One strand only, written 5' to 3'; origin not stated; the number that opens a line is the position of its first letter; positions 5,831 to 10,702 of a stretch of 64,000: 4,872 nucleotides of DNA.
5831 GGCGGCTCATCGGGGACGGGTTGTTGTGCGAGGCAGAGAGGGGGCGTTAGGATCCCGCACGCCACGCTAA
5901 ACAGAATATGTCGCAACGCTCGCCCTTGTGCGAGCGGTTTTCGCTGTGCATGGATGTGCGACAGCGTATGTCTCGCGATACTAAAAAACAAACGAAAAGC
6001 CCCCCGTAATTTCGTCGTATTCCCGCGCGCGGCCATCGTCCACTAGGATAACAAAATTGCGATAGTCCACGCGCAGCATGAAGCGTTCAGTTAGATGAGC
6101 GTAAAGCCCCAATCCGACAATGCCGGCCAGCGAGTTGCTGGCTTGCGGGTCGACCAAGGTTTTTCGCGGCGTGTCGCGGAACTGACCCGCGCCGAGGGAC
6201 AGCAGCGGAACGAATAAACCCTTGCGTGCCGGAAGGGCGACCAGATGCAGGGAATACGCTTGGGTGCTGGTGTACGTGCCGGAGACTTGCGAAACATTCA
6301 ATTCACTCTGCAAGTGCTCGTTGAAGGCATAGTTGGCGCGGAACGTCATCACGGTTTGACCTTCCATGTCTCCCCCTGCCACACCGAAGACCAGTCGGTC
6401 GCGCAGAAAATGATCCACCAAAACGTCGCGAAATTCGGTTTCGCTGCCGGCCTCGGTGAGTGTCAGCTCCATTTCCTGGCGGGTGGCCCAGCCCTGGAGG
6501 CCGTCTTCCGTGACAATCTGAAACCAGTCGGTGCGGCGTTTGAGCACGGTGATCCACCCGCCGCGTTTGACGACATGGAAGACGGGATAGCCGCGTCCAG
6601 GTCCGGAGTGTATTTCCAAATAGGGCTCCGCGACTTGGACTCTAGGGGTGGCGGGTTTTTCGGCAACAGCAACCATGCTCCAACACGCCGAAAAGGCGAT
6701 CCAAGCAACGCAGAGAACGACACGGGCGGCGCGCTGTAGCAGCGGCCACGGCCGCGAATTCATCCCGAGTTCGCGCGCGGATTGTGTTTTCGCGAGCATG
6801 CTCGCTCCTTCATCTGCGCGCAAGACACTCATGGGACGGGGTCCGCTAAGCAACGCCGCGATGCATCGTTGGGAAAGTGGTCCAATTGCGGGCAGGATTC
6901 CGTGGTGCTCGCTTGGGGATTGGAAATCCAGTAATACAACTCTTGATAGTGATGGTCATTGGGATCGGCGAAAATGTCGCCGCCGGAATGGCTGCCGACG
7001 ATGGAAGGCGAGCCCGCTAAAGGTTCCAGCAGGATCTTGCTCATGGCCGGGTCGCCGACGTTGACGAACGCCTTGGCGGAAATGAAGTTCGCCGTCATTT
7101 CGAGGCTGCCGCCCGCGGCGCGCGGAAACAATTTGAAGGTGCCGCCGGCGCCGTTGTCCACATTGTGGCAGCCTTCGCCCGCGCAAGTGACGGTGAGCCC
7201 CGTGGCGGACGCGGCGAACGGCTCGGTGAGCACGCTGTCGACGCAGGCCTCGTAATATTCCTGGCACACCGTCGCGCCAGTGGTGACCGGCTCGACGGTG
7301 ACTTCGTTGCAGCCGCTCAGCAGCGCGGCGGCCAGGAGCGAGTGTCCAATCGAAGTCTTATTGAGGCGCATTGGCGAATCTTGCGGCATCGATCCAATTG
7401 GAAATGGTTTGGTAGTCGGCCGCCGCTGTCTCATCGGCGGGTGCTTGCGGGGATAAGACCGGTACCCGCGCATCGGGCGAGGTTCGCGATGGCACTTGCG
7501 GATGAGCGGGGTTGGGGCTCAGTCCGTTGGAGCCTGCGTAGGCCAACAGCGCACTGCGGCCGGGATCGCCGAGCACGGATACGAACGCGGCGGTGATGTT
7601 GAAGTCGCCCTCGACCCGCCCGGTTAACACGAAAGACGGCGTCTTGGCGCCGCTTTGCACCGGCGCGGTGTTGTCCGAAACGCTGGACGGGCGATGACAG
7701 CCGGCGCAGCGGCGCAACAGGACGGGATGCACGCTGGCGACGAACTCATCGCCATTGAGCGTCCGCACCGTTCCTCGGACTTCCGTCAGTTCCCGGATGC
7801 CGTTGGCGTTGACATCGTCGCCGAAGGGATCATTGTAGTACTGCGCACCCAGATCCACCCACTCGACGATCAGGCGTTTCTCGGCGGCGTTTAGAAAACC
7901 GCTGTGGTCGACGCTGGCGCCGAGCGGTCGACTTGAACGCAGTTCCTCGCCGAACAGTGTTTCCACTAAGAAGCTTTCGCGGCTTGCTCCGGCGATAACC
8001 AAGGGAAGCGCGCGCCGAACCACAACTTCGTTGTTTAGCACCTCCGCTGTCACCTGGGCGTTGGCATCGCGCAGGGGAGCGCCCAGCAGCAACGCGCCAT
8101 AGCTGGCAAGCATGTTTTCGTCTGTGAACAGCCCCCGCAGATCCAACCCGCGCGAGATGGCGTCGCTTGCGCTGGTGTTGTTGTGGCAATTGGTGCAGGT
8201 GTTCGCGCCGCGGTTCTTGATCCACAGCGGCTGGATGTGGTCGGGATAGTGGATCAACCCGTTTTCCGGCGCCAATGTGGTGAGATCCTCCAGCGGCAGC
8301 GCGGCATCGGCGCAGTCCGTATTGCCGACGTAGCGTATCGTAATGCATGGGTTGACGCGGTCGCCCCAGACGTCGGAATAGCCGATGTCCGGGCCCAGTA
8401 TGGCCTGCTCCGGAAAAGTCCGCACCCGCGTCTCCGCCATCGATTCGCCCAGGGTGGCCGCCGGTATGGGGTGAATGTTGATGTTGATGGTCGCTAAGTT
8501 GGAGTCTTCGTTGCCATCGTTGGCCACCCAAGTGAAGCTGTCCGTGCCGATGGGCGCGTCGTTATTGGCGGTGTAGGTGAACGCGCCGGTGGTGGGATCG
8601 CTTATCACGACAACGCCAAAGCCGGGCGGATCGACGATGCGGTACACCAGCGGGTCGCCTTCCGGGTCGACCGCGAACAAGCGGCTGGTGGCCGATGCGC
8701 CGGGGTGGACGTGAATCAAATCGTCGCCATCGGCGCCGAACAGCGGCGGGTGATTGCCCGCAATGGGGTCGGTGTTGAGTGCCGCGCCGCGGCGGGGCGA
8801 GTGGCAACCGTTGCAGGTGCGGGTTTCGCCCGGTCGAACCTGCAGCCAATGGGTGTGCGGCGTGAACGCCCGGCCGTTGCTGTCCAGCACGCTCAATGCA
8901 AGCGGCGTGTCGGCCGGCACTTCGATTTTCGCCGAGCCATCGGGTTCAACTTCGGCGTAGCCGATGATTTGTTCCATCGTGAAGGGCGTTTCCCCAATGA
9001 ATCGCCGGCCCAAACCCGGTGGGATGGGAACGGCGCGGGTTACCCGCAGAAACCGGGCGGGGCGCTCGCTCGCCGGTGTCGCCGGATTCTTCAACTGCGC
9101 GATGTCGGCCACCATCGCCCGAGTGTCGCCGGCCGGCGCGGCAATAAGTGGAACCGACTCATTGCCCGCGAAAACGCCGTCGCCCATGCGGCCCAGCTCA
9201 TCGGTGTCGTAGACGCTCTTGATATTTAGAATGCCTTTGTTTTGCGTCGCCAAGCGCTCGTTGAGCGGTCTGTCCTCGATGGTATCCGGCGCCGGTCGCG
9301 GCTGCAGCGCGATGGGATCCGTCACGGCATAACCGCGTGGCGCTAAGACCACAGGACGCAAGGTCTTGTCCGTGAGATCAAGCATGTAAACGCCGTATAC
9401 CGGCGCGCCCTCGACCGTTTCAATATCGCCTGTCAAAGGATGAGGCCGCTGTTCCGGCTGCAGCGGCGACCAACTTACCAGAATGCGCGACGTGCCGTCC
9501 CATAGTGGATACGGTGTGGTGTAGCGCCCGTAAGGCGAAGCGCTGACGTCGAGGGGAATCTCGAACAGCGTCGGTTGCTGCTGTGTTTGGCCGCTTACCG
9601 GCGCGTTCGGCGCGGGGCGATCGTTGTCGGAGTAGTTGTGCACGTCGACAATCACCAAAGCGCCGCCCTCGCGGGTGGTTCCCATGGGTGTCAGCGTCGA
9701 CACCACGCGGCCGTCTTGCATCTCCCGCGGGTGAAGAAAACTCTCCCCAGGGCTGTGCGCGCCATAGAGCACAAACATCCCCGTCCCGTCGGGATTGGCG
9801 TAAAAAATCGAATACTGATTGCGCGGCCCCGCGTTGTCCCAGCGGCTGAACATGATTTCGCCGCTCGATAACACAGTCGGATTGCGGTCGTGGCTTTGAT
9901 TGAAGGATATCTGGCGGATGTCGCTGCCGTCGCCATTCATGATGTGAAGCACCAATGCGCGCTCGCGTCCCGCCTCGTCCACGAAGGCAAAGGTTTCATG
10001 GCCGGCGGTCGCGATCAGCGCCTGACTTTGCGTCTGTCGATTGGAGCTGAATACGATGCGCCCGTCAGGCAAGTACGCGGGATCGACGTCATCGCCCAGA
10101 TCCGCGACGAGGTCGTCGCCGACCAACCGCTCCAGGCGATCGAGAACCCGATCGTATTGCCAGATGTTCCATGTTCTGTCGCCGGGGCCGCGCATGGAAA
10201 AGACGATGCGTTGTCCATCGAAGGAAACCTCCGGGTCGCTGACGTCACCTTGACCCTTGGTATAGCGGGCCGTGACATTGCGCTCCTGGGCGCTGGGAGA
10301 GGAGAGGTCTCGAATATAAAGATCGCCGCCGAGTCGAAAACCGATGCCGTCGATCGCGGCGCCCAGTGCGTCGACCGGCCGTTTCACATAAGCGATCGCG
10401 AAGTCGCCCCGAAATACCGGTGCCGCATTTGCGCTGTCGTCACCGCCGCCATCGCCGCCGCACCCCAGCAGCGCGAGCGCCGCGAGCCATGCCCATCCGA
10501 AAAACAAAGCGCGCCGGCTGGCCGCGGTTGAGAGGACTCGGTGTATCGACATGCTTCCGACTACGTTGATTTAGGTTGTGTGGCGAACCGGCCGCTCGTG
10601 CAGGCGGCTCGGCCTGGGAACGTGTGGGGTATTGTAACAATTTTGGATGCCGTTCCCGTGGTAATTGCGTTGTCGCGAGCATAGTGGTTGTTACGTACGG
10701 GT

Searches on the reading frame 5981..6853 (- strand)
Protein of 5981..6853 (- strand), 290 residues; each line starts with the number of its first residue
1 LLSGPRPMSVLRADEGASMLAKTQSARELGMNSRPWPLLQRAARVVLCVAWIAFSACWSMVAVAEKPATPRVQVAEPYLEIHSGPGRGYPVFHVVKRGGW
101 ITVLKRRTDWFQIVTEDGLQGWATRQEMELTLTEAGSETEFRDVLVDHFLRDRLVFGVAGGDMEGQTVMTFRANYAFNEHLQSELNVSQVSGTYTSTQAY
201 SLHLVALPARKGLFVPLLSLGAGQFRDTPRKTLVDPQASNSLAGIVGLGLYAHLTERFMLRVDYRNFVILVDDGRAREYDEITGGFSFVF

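Call 63: search_protein_families(library=pfam, proteins=[window:5981-6853:-], max_evalue=0.00001)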
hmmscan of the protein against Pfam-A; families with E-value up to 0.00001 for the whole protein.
window:5981-6853:- (290 aa): 1 family
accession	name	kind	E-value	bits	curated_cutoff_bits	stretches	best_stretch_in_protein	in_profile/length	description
PF08239.17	SH3_3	-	9.6e-07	29.3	27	1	79-124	3-49/54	Bacterial SH3 domain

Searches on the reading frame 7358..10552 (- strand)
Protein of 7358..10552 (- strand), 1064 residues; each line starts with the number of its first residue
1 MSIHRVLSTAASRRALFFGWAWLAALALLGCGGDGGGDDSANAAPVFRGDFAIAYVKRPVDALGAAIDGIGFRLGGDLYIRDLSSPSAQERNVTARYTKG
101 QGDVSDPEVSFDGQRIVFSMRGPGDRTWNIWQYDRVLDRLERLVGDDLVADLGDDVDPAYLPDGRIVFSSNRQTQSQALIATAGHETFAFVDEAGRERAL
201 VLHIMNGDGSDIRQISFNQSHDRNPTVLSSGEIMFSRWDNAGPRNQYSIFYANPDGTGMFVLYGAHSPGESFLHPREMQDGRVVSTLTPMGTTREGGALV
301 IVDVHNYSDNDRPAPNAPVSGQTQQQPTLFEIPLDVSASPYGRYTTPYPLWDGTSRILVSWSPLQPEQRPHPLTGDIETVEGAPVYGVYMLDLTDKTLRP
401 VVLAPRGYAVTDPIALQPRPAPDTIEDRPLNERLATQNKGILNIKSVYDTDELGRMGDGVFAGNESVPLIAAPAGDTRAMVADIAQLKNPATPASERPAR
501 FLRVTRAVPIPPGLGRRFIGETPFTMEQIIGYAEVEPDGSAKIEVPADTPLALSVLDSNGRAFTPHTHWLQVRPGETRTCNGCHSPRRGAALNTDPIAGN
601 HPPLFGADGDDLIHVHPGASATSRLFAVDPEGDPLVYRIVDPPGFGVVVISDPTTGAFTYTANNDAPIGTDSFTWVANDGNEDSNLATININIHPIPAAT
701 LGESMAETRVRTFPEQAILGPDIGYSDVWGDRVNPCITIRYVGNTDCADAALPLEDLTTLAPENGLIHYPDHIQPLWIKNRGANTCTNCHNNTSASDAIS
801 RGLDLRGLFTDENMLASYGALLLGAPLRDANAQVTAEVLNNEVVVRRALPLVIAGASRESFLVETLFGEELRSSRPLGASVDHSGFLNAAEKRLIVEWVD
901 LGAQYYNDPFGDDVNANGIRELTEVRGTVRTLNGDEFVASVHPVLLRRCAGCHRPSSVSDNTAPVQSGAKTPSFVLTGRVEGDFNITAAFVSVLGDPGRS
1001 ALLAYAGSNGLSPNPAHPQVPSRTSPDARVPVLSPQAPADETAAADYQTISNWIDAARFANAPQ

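Call 62: search_protein_families(library=pfam, proteins=[window:7358-10552:-], max_evalue=0.00001)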
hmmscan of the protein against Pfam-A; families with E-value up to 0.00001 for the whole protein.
window:7358-10552:- (1064 aa): 3 families
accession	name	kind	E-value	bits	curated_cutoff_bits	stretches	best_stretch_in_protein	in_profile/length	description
PF18582.6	HZS_alpha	-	2.6e-19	70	26.6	1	514-584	27-97/98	Hydrazine synthase alpha subunit middle domain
PF17963.7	Big_9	-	1.4e-09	39.1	23.6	1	600-692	1-89/89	Bacterial Ig domain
PF07676.18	PD40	-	2.1e-07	31.2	20.9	0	153-177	9-35/38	WD40-like Beta Propeller Repeat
